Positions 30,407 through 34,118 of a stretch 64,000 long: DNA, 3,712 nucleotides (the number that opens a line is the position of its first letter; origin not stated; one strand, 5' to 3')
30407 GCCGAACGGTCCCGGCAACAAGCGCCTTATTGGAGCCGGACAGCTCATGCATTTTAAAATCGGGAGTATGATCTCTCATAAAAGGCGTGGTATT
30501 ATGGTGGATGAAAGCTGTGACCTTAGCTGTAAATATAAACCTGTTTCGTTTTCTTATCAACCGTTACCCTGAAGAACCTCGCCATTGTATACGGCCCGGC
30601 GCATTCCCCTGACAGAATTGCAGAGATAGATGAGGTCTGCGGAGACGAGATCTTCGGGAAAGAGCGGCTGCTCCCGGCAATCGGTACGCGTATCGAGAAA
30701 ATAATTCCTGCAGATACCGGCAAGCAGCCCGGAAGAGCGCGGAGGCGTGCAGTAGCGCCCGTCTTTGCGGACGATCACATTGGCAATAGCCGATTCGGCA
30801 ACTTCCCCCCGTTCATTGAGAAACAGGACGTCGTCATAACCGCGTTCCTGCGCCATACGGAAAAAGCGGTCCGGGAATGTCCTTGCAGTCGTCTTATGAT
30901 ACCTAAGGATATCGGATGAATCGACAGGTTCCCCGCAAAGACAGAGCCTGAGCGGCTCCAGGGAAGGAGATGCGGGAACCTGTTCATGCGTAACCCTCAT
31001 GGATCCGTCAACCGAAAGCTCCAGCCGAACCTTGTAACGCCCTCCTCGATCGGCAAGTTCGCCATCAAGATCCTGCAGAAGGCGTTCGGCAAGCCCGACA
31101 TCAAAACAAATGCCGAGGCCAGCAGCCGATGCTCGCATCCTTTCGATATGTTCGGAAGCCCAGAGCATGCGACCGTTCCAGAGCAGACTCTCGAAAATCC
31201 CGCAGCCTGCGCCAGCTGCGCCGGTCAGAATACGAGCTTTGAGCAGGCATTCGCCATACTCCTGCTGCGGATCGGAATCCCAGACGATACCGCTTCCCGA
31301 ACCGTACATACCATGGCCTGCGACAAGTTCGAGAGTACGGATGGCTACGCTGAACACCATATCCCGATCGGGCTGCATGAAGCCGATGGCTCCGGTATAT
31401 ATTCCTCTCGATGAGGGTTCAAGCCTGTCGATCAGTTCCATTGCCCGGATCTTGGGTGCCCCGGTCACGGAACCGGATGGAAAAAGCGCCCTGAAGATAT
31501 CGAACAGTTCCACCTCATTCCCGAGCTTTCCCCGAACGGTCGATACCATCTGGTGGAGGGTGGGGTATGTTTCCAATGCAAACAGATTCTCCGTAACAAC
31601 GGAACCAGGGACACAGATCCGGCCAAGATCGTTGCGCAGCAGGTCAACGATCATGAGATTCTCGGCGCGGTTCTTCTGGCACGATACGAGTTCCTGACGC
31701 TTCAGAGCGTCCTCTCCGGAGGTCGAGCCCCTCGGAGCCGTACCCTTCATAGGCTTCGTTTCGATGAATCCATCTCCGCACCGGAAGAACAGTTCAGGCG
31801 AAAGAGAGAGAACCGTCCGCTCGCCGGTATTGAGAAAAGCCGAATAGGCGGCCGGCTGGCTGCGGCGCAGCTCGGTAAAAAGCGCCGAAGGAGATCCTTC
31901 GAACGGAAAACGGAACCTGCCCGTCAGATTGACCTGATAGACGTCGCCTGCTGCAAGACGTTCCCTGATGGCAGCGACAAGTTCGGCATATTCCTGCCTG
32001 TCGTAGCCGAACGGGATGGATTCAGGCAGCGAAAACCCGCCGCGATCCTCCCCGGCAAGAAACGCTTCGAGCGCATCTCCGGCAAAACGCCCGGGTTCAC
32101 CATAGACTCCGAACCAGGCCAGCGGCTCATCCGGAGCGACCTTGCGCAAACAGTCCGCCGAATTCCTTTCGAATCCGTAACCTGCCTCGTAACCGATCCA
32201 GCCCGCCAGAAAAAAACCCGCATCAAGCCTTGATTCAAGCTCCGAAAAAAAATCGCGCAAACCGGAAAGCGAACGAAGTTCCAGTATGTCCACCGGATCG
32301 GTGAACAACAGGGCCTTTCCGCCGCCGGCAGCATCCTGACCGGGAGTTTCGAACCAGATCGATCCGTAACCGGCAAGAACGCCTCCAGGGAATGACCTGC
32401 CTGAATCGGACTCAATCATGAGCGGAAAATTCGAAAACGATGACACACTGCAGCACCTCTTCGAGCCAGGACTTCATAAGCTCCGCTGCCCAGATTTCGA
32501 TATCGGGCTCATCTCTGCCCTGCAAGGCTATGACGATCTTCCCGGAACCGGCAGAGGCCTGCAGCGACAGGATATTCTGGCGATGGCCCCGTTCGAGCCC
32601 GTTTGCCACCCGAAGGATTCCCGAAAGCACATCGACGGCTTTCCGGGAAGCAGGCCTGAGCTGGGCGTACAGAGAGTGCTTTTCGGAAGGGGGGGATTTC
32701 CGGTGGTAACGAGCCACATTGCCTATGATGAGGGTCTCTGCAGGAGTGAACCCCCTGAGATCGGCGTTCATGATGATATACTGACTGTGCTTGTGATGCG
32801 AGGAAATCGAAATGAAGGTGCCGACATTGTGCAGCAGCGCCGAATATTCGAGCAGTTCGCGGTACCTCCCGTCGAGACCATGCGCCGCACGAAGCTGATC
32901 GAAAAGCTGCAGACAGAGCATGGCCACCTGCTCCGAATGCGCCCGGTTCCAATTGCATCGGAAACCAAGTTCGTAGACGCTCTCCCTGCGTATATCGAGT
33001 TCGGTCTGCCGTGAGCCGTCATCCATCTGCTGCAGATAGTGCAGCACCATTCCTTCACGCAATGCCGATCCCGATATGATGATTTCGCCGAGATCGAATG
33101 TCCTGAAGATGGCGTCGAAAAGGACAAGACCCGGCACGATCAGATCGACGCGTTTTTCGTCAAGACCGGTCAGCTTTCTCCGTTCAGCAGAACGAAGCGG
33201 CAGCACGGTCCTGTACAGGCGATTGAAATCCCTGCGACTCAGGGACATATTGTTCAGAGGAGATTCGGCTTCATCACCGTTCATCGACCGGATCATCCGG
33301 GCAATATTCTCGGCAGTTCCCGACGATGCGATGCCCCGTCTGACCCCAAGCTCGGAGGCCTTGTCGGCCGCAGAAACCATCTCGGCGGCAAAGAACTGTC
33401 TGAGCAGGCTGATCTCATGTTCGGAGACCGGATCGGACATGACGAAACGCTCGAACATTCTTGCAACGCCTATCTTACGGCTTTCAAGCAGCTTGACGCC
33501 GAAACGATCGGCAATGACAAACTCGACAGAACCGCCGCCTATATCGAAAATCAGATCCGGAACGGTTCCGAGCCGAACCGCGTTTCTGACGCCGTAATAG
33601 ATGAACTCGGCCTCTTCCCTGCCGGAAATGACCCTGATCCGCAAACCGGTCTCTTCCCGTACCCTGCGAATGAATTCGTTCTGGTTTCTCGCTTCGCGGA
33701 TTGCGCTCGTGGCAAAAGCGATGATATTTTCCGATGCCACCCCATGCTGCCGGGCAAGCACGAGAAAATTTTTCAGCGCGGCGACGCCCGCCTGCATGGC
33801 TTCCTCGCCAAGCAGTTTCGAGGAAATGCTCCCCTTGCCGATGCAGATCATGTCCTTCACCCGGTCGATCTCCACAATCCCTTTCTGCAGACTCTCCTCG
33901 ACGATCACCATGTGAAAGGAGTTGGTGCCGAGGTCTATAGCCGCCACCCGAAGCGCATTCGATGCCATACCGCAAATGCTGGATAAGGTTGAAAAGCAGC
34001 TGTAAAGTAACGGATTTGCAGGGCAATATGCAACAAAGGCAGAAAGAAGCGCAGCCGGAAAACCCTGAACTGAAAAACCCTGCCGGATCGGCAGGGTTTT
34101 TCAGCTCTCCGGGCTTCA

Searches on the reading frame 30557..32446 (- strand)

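Call 68: search_protein_families(library=pfam, proteins=[window:30557-32446:-], max_evalue=0.00001)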
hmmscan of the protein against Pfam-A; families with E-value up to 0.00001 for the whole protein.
window:30557-32446:- (629 aa): 2 families
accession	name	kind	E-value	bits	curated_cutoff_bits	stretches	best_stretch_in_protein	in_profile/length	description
PF00425.24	Chorismate_bind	-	6e-88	295.1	27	1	150-403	2-257/257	chorismate binding enzyme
PF01063.24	Aminotran_4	-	5.7e-37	128.2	28.5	1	416-617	1-219/223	Amino-transferase class IV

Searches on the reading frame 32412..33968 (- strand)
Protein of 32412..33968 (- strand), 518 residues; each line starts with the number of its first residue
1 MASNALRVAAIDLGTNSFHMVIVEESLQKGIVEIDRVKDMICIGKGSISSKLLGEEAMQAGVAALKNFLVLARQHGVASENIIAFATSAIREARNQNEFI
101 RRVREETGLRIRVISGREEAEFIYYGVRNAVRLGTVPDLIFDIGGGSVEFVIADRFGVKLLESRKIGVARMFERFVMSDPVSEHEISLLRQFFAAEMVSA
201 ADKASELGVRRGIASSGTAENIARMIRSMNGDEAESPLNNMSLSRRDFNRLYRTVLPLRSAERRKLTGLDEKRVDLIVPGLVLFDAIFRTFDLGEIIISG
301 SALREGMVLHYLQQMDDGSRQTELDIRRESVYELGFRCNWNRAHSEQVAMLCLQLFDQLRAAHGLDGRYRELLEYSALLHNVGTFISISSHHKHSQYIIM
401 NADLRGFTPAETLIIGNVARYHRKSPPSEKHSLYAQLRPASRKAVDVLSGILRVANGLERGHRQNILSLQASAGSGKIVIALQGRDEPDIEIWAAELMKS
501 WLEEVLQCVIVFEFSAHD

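Call 68: search_protein_families(library=pfam, proteins=[window:32412-33968:-], max_evalue=0.00001)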
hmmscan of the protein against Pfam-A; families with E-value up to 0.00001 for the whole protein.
window:32412-33968:- (518 aa): 2 families
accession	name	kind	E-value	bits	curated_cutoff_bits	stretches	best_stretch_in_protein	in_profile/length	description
PF02541.22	Ppx-GppA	-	6.6e-59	200.1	27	1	29-313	9-283/285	Ppx/GppA phosphatase family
PF21447.3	Ppx-GppA_III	-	4.5e-28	98.7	27.3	1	326-474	1-148/177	Ppx/GppA phosphatase, domain III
